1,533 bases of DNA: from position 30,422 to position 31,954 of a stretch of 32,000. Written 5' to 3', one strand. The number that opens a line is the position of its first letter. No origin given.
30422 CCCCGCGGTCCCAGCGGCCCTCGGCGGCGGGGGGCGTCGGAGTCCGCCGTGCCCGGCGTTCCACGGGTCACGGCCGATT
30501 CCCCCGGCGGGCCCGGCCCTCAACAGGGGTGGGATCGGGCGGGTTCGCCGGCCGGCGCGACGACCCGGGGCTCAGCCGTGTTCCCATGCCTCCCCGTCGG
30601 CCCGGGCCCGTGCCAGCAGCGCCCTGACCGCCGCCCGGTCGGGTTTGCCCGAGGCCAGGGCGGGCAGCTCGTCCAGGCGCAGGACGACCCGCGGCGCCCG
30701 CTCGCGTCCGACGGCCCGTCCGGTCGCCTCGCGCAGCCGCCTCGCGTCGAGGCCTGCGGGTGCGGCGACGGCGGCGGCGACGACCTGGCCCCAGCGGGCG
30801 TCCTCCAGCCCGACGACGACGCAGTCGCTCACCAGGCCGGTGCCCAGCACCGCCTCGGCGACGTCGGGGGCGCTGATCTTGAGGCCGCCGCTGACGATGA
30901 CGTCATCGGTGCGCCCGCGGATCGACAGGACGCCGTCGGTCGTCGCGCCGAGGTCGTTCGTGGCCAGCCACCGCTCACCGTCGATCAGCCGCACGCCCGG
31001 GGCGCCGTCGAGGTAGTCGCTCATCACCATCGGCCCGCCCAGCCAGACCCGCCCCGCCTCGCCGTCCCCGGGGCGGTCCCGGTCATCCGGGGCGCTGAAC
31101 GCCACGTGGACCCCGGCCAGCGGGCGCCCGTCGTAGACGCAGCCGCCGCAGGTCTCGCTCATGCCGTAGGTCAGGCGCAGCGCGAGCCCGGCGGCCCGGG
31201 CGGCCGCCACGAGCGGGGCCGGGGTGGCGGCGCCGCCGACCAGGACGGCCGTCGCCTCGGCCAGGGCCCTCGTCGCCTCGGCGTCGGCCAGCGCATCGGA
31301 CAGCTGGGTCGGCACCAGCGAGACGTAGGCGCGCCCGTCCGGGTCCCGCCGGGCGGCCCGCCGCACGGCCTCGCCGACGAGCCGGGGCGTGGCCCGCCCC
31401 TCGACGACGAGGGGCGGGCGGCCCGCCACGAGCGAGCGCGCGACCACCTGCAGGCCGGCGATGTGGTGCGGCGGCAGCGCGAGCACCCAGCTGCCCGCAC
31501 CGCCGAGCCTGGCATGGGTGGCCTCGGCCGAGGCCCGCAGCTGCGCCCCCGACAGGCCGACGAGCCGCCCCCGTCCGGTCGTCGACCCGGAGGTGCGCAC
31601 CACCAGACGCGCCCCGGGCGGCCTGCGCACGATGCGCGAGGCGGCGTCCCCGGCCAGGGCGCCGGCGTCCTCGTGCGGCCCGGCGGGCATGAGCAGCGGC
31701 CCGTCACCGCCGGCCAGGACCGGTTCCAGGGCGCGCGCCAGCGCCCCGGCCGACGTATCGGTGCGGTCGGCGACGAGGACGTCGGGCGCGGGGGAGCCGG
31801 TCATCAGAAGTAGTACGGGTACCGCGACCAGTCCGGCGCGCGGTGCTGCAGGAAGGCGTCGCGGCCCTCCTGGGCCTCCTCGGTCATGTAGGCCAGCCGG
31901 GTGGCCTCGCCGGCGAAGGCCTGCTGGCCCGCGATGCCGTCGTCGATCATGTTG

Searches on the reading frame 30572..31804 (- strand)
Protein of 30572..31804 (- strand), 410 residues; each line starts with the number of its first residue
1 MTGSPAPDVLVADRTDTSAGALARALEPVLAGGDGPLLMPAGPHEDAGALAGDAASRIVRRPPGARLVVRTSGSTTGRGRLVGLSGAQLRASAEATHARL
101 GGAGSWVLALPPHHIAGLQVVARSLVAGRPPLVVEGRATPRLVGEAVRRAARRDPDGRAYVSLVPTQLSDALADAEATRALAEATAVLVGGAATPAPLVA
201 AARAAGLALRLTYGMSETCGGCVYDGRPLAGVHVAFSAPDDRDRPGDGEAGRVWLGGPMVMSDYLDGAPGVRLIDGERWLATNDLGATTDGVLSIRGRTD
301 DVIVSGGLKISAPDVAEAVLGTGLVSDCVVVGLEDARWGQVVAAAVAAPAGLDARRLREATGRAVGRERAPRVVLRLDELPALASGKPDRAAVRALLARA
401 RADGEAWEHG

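Call 71: search_protein_families(library=pfam, proteins=[window:30572-31804:-], max_evalue=0.0001)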
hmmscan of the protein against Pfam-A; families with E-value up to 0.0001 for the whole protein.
window:30572-31804:- (410 aa): 2 families
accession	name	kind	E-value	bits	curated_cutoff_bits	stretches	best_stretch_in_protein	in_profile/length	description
PF00501.34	AMP-binding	-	5.5e-14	52.2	29.9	1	71-265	170-384/384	AMP-binding enzyme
PF13193.12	AMP-binding_C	-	8.7e-08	33.4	24.5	1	317-387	4-76/76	AMP-binding enzyme C-terminal domain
